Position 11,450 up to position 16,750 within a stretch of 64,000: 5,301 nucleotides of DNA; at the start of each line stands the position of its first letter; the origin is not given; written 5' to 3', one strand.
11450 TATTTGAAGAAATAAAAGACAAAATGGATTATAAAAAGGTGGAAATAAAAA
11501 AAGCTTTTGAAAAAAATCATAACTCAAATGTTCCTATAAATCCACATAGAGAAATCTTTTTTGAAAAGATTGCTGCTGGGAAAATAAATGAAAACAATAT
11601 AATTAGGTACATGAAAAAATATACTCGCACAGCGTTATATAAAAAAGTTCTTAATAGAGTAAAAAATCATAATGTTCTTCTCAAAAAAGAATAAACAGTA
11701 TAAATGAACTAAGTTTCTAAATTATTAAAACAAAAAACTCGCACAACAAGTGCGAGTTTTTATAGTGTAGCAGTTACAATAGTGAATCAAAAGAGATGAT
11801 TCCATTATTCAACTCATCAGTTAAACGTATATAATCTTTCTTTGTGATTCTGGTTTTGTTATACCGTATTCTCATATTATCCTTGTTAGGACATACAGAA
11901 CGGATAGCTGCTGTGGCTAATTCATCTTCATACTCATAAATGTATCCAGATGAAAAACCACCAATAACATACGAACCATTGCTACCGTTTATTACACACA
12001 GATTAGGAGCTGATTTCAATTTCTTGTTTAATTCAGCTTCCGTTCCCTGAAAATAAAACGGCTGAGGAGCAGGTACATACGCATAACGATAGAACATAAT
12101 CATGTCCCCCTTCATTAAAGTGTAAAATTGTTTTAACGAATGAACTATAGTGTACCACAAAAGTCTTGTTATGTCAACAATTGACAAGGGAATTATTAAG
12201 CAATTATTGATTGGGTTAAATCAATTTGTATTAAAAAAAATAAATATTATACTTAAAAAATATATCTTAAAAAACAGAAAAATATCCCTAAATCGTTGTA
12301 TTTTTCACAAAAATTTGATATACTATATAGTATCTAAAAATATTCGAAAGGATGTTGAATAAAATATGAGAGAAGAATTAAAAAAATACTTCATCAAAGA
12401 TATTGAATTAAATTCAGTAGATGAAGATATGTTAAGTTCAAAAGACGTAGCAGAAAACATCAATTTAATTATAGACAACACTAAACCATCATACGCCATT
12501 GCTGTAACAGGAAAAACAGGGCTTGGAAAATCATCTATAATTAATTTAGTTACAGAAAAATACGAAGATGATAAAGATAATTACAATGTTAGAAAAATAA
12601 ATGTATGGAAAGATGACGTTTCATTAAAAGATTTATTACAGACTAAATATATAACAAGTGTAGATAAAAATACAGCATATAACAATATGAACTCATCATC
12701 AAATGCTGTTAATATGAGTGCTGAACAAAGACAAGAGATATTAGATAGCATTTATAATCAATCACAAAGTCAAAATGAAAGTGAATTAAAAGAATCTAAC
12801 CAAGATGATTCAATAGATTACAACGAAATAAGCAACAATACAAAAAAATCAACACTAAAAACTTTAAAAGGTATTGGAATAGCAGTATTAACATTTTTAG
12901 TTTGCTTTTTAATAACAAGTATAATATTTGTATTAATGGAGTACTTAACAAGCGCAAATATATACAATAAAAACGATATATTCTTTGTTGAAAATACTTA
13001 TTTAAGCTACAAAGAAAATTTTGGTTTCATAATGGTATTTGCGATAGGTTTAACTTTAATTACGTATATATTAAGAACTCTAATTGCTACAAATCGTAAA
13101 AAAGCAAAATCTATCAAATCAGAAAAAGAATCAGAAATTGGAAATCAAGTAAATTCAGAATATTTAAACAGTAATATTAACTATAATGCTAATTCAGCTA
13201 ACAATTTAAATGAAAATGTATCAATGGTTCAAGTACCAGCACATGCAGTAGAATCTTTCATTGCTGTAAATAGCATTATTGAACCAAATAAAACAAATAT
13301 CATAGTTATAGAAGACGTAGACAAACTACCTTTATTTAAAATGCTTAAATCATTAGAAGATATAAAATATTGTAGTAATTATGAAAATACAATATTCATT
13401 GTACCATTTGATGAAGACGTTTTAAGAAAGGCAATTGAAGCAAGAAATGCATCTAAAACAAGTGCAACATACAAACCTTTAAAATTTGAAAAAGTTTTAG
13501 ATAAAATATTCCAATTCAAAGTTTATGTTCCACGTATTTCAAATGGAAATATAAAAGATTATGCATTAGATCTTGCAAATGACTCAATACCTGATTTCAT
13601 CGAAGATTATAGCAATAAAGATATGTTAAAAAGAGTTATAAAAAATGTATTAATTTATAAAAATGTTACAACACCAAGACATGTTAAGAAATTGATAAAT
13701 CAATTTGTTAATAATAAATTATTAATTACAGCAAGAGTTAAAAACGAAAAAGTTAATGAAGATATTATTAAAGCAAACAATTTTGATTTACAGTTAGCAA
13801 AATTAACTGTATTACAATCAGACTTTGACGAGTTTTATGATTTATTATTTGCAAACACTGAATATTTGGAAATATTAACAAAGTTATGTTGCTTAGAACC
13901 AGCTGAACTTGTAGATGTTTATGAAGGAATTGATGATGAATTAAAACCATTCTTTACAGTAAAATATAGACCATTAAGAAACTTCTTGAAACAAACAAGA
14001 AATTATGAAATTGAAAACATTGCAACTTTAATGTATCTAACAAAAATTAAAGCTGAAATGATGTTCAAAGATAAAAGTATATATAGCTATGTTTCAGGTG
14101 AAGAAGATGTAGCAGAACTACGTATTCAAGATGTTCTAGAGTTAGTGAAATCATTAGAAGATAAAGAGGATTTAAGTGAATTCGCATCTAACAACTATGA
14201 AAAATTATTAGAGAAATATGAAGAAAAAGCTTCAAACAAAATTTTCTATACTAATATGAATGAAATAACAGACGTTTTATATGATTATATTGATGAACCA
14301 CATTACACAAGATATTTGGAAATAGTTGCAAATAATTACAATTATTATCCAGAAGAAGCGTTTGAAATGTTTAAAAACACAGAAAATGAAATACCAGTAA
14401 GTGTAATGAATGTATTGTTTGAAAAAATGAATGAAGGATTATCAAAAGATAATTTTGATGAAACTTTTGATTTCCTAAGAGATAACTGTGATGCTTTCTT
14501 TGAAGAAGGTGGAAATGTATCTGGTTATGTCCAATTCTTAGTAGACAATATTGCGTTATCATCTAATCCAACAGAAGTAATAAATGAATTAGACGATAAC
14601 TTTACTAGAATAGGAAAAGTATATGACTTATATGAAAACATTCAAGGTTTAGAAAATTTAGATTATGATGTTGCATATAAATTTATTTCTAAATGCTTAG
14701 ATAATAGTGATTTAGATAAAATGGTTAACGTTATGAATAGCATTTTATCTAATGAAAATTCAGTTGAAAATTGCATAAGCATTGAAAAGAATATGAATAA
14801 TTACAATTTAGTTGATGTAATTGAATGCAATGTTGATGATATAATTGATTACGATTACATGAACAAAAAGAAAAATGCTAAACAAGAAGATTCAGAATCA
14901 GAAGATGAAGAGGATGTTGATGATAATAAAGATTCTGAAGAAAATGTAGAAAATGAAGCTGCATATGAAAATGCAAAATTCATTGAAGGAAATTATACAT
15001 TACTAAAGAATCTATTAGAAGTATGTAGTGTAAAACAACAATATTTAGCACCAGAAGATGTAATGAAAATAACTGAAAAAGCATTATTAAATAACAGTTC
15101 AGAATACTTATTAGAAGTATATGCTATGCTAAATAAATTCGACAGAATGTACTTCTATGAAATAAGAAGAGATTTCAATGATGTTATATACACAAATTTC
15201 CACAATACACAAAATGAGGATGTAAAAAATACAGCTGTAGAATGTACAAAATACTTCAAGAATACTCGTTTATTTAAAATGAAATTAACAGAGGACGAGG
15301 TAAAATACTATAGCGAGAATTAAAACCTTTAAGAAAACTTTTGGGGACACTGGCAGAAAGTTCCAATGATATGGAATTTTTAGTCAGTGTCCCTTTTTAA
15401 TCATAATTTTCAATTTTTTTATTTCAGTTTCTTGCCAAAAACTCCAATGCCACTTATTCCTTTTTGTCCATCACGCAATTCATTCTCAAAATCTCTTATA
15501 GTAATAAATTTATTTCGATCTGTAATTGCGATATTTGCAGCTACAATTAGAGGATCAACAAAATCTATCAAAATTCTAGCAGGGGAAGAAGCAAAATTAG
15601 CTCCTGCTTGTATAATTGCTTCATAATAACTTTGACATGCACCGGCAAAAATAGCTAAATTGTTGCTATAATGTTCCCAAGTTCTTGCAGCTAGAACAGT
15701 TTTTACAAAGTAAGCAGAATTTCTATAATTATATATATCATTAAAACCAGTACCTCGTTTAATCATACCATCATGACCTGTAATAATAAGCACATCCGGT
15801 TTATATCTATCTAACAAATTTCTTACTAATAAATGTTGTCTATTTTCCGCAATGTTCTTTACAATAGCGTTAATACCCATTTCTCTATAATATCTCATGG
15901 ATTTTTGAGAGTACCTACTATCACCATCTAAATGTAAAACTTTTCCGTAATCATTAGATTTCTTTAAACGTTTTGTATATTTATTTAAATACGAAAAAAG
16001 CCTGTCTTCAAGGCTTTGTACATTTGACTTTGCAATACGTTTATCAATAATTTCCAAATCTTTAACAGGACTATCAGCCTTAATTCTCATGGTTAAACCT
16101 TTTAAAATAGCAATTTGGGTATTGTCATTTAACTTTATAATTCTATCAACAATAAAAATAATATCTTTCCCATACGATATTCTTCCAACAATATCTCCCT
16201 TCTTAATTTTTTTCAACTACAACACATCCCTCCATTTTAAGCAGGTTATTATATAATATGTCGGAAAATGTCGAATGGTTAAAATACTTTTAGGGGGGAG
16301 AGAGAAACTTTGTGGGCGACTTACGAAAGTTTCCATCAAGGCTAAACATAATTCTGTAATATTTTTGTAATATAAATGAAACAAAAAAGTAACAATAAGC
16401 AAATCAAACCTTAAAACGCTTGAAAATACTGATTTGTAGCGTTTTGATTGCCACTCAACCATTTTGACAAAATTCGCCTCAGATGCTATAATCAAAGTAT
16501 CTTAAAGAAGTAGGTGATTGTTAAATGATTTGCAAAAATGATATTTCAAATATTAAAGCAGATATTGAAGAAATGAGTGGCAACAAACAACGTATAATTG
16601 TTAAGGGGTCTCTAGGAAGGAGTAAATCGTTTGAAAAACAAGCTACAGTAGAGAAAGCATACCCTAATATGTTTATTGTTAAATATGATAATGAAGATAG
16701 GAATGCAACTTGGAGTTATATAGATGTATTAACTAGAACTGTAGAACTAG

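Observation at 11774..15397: Membrane-inserted KAP-type NTPase (985 aa) with a divergent 107-aa partner gene: candidate undescribed two-gene module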

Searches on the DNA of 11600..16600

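Call 79: search_rna_families(source=window, start=11600, end=16600, threshold=evalue, max_evalue=0.1)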
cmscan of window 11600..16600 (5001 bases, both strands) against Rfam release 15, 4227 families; matches with E-value up to 0.1: 1.
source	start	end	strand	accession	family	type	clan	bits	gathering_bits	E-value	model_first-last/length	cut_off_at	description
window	11731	11818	-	RF00512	Leu_leader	Cis-reg; leader;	-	28.6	50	0.0064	1-148/148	no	Leucine operon leader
